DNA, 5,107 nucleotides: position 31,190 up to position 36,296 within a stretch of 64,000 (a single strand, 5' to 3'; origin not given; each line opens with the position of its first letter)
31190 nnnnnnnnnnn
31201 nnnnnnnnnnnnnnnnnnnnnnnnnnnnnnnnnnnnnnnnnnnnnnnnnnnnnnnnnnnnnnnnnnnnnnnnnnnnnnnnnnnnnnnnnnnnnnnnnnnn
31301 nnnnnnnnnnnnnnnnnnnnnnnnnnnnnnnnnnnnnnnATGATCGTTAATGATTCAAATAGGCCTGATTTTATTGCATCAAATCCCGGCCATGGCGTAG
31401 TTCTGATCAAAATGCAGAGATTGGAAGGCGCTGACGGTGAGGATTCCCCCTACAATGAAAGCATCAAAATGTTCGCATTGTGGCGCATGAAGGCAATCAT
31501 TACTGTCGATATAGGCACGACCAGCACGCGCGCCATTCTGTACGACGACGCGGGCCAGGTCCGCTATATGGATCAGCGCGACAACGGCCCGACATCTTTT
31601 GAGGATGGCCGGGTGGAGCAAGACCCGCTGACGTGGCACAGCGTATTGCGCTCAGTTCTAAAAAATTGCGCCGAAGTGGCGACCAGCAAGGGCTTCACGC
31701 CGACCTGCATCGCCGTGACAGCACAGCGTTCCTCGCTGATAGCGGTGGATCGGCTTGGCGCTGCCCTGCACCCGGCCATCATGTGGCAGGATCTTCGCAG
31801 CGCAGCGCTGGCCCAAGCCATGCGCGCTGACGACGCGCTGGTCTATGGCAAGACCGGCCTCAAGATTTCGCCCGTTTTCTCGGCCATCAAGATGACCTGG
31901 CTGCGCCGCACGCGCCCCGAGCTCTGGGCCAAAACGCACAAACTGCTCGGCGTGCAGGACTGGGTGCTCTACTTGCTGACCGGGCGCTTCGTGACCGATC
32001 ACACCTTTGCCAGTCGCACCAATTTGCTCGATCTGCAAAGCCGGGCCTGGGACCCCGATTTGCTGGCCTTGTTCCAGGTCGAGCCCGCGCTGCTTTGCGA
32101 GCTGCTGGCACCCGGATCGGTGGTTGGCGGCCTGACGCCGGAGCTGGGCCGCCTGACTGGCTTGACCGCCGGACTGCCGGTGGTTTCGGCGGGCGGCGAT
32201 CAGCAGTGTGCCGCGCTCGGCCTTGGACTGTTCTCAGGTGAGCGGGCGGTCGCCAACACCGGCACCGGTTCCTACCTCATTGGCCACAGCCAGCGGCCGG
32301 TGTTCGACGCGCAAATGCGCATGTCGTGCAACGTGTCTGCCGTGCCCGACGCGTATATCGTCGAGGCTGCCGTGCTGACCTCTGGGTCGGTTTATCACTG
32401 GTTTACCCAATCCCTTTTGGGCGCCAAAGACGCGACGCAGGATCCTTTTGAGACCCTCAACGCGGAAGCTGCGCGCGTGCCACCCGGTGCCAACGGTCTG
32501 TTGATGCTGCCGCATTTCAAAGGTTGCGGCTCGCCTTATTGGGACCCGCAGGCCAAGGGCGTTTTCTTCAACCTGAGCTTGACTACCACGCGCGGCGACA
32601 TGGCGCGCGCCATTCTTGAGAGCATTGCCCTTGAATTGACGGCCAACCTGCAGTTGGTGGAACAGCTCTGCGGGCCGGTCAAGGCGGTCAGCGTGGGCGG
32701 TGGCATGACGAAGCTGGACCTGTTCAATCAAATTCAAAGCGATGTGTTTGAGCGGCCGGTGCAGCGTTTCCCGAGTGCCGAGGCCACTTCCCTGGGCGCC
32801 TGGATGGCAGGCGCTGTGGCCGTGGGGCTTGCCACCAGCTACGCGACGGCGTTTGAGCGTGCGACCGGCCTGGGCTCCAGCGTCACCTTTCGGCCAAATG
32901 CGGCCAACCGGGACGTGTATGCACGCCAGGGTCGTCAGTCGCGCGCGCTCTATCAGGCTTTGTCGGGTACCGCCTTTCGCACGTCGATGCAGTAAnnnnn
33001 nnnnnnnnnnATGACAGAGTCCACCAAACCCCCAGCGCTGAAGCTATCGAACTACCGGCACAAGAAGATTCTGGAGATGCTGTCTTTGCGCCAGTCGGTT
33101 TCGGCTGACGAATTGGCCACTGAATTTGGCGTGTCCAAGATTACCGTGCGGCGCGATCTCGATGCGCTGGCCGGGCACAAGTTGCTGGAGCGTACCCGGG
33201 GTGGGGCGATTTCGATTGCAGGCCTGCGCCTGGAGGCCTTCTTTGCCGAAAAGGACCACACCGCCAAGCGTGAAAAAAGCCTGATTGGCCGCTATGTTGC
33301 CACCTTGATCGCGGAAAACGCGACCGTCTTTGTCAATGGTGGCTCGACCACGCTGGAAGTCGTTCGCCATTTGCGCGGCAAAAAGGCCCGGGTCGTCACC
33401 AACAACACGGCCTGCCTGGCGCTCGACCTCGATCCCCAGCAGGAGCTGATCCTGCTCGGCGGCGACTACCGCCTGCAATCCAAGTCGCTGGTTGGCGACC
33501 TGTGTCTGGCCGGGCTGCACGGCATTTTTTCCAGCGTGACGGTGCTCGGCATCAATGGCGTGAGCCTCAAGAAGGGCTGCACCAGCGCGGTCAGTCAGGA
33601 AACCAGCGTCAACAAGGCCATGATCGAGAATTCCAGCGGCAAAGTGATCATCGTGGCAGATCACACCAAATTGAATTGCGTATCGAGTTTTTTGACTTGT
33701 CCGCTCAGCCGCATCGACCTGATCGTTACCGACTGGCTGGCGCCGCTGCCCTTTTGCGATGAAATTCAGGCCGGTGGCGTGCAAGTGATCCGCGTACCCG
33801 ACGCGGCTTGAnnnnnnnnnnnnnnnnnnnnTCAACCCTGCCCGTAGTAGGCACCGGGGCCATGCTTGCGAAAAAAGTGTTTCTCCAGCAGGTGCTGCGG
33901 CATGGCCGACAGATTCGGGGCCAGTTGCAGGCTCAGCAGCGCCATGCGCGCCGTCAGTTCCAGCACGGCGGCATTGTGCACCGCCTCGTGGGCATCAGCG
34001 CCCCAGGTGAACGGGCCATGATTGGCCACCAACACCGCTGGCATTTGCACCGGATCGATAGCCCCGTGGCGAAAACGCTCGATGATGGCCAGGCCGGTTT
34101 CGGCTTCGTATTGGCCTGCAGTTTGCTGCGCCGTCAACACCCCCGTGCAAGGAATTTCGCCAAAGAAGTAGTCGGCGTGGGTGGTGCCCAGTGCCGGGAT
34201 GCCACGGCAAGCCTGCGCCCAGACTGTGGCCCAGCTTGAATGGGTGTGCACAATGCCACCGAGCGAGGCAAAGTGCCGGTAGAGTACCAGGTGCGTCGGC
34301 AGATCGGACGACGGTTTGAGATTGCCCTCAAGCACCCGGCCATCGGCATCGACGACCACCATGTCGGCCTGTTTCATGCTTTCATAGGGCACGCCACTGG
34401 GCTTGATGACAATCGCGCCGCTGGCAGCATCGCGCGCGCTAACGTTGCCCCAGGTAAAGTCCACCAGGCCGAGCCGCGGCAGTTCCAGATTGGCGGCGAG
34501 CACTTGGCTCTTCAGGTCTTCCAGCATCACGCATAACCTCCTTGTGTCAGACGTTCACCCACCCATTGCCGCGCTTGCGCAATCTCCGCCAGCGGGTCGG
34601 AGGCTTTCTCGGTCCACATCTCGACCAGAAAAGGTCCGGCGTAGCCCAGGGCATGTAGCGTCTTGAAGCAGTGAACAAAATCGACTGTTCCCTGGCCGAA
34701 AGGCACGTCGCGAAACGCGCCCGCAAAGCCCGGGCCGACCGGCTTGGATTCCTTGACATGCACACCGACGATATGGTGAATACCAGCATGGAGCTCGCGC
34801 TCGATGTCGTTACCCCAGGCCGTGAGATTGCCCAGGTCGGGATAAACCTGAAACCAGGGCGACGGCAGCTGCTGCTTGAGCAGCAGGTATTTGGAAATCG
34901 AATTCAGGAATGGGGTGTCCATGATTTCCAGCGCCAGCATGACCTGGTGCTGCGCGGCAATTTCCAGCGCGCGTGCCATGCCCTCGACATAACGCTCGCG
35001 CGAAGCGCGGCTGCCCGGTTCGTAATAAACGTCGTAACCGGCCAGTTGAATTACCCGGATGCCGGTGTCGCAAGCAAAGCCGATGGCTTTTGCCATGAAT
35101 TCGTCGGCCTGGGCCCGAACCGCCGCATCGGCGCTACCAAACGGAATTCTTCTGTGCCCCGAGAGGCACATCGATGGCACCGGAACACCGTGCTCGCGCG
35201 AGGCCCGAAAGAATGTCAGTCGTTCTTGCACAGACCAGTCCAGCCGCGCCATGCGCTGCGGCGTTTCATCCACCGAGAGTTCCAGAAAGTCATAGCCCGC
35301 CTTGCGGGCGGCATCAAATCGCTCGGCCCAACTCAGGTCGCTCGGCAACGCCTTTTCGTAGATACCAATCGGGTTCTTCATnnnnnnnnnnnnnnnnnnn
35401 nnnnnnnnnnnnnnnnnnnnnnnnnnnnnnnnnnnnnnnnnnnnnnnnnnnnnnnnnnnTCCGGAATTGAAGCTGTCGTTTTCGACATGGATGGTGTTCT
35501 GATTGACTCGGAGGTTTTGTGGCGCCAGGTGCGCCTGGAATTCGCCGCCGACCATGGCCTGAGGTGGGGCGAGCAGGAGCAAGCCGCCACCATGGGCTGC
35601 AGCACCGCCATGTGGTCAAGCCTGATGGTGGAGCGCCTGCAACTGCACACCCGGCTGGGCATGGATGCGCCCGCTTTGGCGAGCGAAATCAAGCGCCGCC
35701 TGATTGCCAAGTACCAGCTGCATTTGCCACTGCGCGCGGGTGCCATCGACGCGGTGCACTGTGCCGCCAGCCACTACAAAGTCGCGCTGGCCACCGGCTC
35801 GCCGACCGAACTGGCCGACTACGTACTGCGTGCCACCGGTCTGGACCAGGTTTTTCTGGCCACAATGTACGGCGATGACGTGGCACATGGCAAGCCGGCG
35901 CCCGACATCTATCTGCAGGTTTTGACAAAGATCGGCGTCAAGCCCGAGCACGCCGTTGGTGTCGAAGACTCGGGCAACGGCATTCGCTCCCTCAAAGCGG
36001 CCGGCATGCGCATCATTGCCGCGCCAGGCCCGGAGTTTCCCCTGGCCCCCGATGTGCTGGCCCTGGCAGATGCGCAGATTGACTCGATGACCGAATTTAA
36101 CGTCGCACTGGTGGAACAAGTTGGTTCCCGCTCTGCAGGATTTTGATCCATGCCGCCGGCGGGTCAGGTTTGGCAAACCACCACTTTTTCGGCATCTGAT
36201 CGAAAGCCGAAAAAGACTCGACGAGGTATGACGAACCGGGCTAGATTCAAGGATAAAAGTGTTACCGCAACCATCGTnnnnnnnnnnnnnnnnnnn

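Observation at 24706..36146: PTS-independent L-ascorbate-type catabolic locus in a betaproteobacterium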

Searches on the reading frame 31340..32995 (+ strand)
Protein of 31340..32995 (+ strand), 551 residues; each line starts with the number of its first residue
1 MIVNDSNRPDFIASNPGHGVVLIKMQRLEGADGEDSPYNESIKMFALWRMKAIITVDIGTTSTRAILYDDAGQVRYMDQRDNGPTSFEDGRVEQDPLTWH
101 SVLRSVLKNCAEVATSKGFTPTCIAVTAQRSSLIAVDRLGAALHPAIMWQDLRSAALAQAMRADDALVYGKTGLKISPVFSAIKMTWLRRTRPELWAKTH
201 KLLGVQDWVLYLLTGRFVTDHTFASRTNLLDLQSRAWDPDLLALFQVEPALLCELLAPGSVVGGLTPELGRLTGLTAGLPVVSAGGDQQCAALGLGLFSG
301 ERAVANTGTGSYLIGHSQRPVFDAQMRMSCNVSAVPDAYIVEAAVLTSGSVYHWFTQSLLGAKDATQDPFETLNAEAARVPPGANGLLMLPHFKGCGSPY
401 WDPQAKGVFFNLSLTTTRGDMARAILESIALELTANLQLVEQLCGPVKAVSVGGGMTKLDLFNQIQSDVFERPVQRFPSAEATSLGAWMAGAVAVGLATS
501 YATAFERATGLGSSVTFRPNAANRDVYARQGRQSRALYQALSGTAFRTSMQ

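Call 3: search_protein_families(library=ncbifam, proteins=[window:31340-32995:+], max_evalue=0.00001)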
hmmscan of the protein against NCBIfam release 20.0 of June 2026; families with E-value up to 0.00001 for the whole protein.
window:31340-32995:+ (551 aa): 12 families
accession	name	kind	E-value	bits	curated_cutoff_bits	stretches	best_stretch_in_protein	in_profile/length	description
TIGR01312.1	XylB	equivalog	2.7e-84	283.4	380.25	1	55-538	2-480/481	xylulokinase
TIGR01311.1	glycerol_kin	equivalog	2.8e-76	256.9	590.35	1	53-531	3-484/496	glycerol kinase GlpK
NF000756.0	PRK00047.1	subfamily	4.6e-66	223.1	498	1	51-502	5-459/502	glycerol kinase GlpK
TIGR01314.1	gntK_FGGY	equivalog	5.4e-65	219.8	648.55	1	53-528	2-480/505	gluconokinase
NF008187.0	PRK10939.1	equivalog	1.2e-56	192.4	528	1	50-540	3-502/521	autoinducer-2 kinase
TIGR02628.1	fuculo_kin_coli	equivalog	6.7e-52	177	470.9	1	53-501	3-448/465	L-fuculokinase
NF011601.0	PRK15027.1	equivalog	2e-43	148.5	912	1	54-541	3-479/484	xylulokinase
NF003154.0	PRK04123.1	equivalog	8e-34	117.3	428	1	50-539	3-535/554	ribulokinase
TIGR01315.1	5C_CHO_kinase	subfamily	5.1e-28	98.1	408.7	1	53-522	2-519/541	FGGY family pentulose kinase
TIGR01234.1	L-ribulokinase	equivalog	3.6e-27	95.3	583.25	1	162-532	139-521/536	ribulokinase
TIGR02627.1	rhamnulo_kin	equivalog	7.7e-25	87.4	527.95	1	55-495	2-435/454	rhamnulokinase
NF007925.0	PRK10640.1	equivalog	5.8e-24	84.3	639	1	50-332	3-281/489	rhamnulokinase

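Call 4: search_protein_families(library=pfam, proteins=[window:31340-32995:+], max_evalue=0.00001)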
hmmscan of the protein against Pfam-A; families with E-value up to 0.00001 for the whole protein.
window:31340-32995:+ (551 aa): 2 families
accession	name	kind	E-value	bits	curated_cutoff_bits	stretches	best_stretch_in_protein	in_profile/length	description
PF00370.27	FGGY_N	-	1.3e-55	189.1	28.8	1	53-294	2-245/245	FGGY family of carbohydrate kinases, N-terminal domain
PF02782.22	FGGY_C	-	1e-33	117.2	27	1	304-494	2-197/198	FGGY family of carbohydrate kinases, C-terminal domain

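Call 11: search_solved_structures(query=window:31340-32995:+)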
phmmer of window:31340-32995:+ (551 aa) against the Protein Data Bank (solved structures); distinct sequences matched with E-value up to 0.001: 43.
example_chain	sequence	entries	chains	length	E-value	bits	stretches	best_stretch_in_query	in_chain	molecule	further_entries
3ifr_A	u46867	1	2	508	3.5e-55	191.3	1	49-542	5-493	Carbohydrate kinase, FGGY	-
2zf5_O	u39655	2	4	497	9.4e-54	186.6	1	51-495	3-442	Glycerol kinase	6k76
6k78_B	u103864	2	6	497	1.6e-53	185.9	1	51-495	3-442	Glycerol kinase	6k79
6k78_A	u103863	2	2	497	1.6e-53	185.9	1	51-495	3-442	Glycerol kinase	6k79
2dpn_A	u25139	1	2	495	2e-52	182.2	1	53-498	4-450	Glycerol kinase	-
3gbt_A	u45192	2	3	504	1.2e-50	176.4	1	50-500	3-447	Gluconate kinase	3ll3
4e1j_A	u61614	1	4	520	2.9e-49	171.8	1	52-494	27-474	Glycerol kinase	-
3flc_O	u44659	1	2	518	6.1e-49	170.7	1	52-498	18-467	Glycerol kinase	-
3h3n_X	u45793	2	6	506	6.7e-49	170.6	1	53-498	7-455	Glycerol kinase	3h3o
6ude_A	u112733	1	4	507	1.2e-48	169.8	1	49-498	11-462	Glycerol kinase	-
3d7e_O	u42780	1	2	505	1.4e-48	169.5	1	53-498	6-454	Glycerol kinase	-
3h45_X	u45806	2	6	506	1.6e-48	169.3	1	53-498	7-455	Glycerol kinase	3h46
1r59_O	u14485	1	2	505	1.9e-48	169.1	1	53-498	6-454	Glycerol kinase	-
1xup_O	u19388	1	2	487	3.4e-48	168.3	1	53-497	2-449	Glycerol kinase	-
3wxi_A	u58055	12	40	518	7.6e-48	167.1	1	49-515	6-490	Glycerol kinase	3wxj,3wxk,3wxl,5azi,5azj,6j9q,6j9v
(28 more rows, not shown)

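Call 75: search_protein_families(library=ncbifam, proteins=[window:31487-32995:+], max_evalue=1e-10)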
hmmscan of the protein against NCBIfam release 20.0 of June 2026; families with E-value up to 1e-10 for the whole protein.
window:31487-32995:+ (502 aa): 12 families
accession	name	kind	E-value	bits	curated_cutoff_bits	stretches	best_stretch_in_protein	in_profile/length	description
TIGR01312.1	XylB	equivalog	1.9e-84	283.9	380.25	1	6-489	2-480/481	xylulokinase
TIGR01311.1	glycerol_kin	equivalog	2e-76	257.3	590.35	1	4-482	3-484/496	glycerol kinase GlpK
NF000756.0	PRK00047.1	subfamily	4.7e-66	223.1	498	1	3-453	6-459/502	glycerol kinase GlpK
TIGR01314.1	gntK_FGGY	equivalog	3.8e-65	220.3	648.55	1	4-479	2-480/505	gluconokinase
NF008187.0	PRK10939.1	equivalog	1.5e-56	192.2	528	1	2-491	4-502/521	autoinducer-2 kinase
TIGR02628.1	fuculo_kin_coli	equivalog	4.9e-52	177.4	470.9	1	4-452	3-448/465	L-fuculokinase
NF011601.0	PRK15027.1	equivalog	1.4e-43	149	912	1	5-492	3-479/484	xylulokinase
NF003154.0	PRK04123.1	equivalog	8.1e-34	117.2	428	1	2-490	4-535/554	ribulokinase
TIGR01315.1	5C_CHO_kinase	subfamily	3.4e-28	98.7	408.7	1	4-473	2-519/541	FGGY family pentulose kinase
TIGR01234.1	L-ribulokinase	equivalog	2.5e-27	95.9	583.25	1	113-483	139-521/536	ribulokinase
TIGR02627.1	rhamnulo_kin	equivalog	5.3e-25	87.9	527.95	1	6-446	2-435/454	rhamnulokinase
NF007925.0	PRK10640.1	equivalog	5.6e-24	84.4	639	1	2-283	4-281/489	rhamnulokinase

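Call 87: find_homologous_proteins(query=window:31487-32995:+, max_evalue=1e-60)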
Query window:31487-32995:+ (502 aa): 842 proteins with E <= 1e-60 among 8000 candidates; the best 120 are listed.
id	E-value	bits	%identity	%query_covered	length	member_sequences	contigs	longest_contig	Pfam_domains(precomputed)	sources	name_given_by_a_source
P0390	0.0e+0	1124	100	100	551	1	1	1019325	PF00370.28,PF02782.23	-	-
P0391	6.5e-297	1003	89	100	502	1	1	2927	PF00370.28,PF02782.23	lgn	-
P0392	2.9e-236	803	69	99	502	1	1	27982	PF00370.28,PF02782.23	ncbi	-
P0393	4.0e-236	803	69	99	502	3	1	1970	PF00370.28,PF02782.23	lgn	-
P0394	1.3e-234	798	70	100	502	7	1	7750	PF00370.28,PF02782.23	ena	-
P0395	2.3e-234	797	69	99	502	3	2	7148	PF00370.28,PF02782.23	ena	-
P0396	3.9e-233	793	70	99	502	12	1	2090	PF00370.28,PF02782.23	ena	-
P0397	4.2e-233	793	68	99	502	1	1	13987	PF00370.28,PF02782.23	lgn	-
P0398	8.1e-233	792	68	100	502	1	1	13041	PF00370.28,PF02782.23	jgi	jgi:sugar (pentulose or hexulose) kinase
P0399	1.0e-232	792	69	99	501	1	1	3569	PF00370.28,PF02782.23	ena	-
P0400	2.4e-231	787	69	99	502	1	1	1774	PF00370.28,PF02782.23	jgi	jgi:glycerol kinase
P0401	3.9e-231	786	68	99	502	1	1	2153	PF00370.28,PF02782.23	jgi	jgi:glycerol kinase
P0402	7.5e-231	785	67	100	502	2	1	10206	PF00370.28,PF02782.23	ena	-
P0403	1.3e-230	785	68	99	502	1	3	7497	PF00370.28,PF02782.23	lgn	-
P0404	5.9e-230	783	68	99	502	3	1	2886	PF00370.28,PF02782.23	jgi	jgi:glycerol kinase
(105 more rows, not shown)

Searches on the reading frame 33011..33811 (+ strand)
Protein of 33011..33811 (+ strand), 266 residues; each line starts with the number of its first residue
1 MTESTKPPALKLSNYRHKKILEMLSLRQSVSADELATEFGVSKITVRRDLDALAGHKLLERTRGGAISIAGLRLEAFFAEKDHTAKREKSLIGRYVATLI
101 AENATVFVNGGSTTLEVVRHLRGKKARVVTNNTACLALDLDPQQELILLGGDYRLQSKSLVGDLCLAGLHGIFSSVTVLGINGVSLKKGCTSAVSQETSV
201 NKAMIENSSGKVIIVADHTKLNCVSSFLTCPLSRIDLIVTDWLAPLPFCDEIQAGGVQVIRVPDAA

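Call 3: search_protein_families(library=ncbifam, proteins=[window:33011-33811:+], max_evalue=0.00001)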
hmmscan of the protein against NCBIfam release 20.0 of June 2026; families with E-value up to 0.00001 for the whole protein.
window:33011-33811:+ (266 aa): 10 families
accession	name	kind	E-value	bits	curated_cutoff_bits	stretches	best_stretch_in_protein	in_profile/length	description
NF041397.1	TranRegGlpR_Halo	equivalog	3.5e-44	151.3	300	1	14-261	4-251/253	HTH-type transcriptional regulator GlpR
NF040755.1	AgaR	equivalog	4e-38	131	260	1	15-262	6-256/256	transcriptional repressor AgaR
NF007316.0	PRK09802.1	equivalog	4.3e-33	114.6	351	1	13-262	15-267/269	DeoR family transcriptional regulator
NF007753.1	PRK10434.1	equivalog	9.2e-32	110.6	350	1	15-260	5-251/253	glucitol operon DNA-binding transcriptional repressor SrlR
NF040890.1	trans_reg_YgbI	equivalog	1.6e-29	103.2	400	1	16-259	6-249/253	DNA-binding transcriptional repressor YgbI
NF008154.0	PRK10906.1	equivalog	1.6e-29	103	331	1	15-254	5-244/252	DeoR/GlpR family transcriptional regulator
NF040887.2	trans_reg_YciT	exception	2.3e-28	99.4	450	1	14-242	2-226/246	DNA-binding transcriptional regulator YciT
NF010034.0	PRK13509.1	equivalog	2.4e-27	95.9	244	1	14-262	4-251/251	HTH-type transcriptional regulator UlaR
NF007961.0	PRK10681.1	equivalog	4.1e-19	69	244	1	18-248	10-239/252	DNA-binding transcriptional repressor DeoR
NF007720.0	PRK10411.1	equivalog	2.2e-10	40.3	259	1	14-241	3-232/243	L-fucose operon activator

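Call 4: search_protein_families(library=pfam, proteins=[window:33011-33811:+], max_evalue=0.00001)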
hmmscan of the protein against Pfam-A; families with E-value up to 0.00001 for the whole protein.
window:33011-33811:+ (266 aa): 4 families
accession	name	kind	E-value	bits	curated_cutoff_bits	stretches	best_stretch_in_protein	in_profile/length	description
PF00455.28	DeoRC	-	3.2e-34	118.6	31.8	1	86-241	3-159/160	DeoR C terminal sensor domain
PF08220.18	HTH_DeoR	-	1.2e-15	57.4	21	1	16-69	1-54/57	DeoR-like helix-turn-helix domain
PF08279.18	HTH_11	-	9.9e-09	35.4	25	1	16-53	1-39/55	HTH domain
PF00392.27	GntR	-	5.5e-06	26.4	27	0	31-67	26-62/64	Bacterial regulatory proteins, gntR family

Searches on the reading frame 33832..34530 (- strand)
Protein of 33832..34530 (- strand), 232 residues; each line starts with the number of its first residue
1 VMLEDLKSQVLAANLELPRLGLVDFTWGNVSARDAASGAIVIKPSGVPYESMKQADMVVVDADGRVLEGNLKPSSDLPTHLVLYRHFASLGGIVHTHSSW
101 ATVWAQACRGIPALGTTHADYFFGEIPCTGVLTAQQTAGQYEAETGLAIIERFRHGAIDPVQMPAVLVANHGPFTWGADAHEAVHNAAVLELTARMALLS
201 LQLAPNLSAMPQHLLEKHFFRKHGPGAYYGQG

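Call 3: search_protein_families(library=ncbifam, proteins=[window:33832-34530:-], max_evalue=0.00001)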
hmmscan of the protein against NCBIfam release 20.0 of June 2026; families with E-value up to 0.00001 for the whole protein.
window:33832-34530:- (232 aa): 24 families
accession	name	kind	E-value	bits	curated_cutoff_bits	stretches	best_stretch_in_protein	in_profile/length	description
NF006047.0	PRK08193.1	subfamily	2.8e-106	354.2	257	1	2-231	1-230/231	L-ribulose-5-phosphate 4-epimerase AraD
TIGR00760.1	araD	equivalog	1.9e-104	347.8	389.1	1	2-231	1-228/228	L-ribulose-5-phosphate 4-epimerase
NF009003.0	PRK12348.1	subfamily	8e-102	339.7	331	1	3-231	1-227/228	L-ribulose-5-phosphate 4-epimerase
NF009002.0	PRK12347.1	subfamily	5.1e-101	336.7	386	1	2-231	1-231/231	L-ribulose-5-phosphate 4-epimerase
NF009625.0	PRK13145.1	equivalog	7.4e-92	307.1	369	1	2-231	4-233/235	L-ribulose-5-phosphate 4-epimerase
NF009691.0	PRK13213.1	equivalog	3.8e-89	298.1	489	1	2-231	1-231/231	L-ribulose-5-phosphate 4-epimerase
NF005123.0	PRK06557.1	subfamily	4.7e-56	189.9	251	1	2-221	8-215/223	L-ribulose-5-phosphate 4-epimerase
NF004527.0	PRK05874.1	equivalog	1.3e-28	100.1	308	1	3-197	4-186/218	L-fuculose-phosphate aldolase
NF053831.1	RU1PAldHalo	equivalog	2.3e-26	92.5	300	1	25-203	22-185/208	ribulose-1-phosphate aldolase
NF005302.0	PRK06833.1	equivalog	5.6e-22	78.3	264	1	1-198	1-184/214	L-fuculose-phosphate aldolase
TIGR03328.1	salvage_mtnB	equivalog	5.6e-20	71.7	137.05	1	19-108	10-99/194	methylthioribulose 1-phosphate dehydratase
NF005984.0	PRK08087.1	subfamily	1.2e-19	70.9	264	1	4-205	4-189/215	L-fuculose-phosphate aldolase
TIGR01086.1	fucA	equivalog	4.2e-19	69.2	400.25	1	5-208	4-191/214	L-fuculose-phosphate aldolase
NF006672.0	PRK09220.1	equivalog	9.2e-17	61.1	226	1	4-106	9-110/209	methylthioribulose 1-phosphate dehydratase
NF043034.1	OxoTetrPhDc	equivalog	1e-16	61.3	250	1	7-103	6-100/205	3-oxo-tetronate 4-phosphate decarboxylase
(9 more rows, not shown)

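Call 4: search_protein_families(library=pfam, proteins=[window:33832-34530:-], max_evalue=0.00001)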
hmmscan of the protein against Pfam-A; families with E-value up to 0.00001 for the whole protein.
window:33832-34530:- (232 aa): 1 family
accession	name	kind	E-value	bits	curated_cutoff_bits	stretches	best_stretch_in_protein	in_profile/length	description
PF00596.27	Aldolase_II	-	6.9e-52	176.4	22.2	1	9-198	2-183/183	Class II Aldolase and Adducin N-terminal domain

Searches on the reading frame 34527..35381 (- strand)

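Call 3: search_protein_families(library=ncbifam, proteins=[window:34527-35381:-], max_evalue=0.00001)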
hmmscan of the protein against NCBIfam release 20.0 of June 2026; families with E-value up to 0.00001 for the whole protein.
window:34527-35381:- (284 aa): 4 families
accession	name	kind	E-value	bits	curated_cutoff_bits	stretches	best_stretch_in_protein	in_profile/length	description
NF009689.0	PRK13210.1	subfamily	7e-122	406.1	200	1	2-283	3-284/286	L-ribulose-5-phosphate 3-epimerase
TIGR00542.1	hxl6Piso_put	equivalog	7.4e-117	389.6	272.15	1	2-282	2-276/279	L-ribulose-5-phosphate 3-epimerase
NF009688.0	PRK13209.1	subfamily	2.6e-112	374.5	317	1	2-281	7-280/286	L-ribulose-5-phosphate 3-epimerase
NF041099.2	keto_glucon_epim_IolO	equivalog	2.1e-06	27.3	300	1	81-257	80-248/269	5-keto-L-gluconate epimerase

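Call 4: search_protein_families(library=pfam, proteins=[window:34527-35381:-], max_evalue=0.00001)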
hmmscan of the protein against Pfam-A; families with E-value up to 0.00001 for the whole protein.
window:34527-35381:- (284 aa): 1 family
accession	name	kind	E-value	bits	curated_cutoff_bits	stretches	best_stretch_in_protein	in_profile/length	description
PF01261.30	AP_endonuc_2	-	3.5e-50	171.4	31.1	1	22-274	1-246/249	Xylose isomerase-like TIM barrel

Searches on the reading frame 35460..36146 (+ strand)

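Call 19: search_protein_families(library=ncbifam, proteins=[window:35460-36146:+], max_evalue=1e-10)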
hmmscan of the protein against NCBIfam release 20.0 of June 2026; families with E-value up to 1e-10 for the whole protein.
window:35460-36146:+ (228 aa): 14 families
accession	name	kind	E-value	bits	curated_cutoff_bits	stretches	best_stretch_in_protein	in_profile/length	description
NF008087.0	PRK10826.1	equivalog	1.3e-36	126.3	191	1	3-216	7-218/222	hexitol phosphatase HxpB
TIGR02009.1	PGMB-YQAB-SF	subfamily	1.6e-27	96.9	153.35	1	3-186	1-184/186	beta-phosphoglucomutase family hydrolase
NF008000.0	PRK10725.1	equivalog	2.1e-23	83.4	215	1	4-186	6-183/188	fructose-1-phosphate/6-phosphogluconate phosphatase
TIGR01990.1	bPGM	equivalog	8.7e-22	78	189.4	1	3-187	1-185/187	beta-phosphoglucomutase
TIGR01509.1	HAD-SF-IA-v3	subfamily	2.2e-18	66.9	29.4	1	124-186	92-152/154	HAD-IA family hydrolase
NF046057.1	bifunc_MtlD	equivalog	8.3e-17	60.8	800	1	3-219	7-221/683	bifunctional mannitol-1-phosphate dehydrogenase/phosphatase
TIGR01449.2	PGP_bact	equivalog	4.3e-15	55.8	180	1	6-212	1-208/213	phosphoglycolate phosphatase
NF053653.1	InDiPhoBT2121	equivalog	4.6e-15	55.8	245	1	4-212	2-210/216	inorganic diphosphatase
TIGR02253.1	CTE7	subfamily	1.5e-13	51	169.75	1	3-212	2-219/221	TIGR02253 family HAD-type hydrolase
TIGR01454.1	AHBA_synth_RP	hypoth_equivalog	1.6e-13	50.8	246.65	1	105-188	91-174/205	AHBA synthesis associated protein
NF009695.0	PRK13222.1-2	equivalog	1.9e-13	50.4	225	1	103-187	108-192/226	phosphoglycolate phosphatase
NF009697.0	PRK13222.1-4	equivalog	3.7e-13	49.3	327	1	3-186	7-191/232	phosphoglycolate phosphatase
NF009694.0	PRK13222.1-1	equivalog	6.2e-12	45.4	415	0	93-184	117-206/252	phosphoglycolate phosphatase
NF008610.0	PRK11587.1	equivalog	1.2e-11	44.4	282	0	137-214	130-204/219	sugar phosphatase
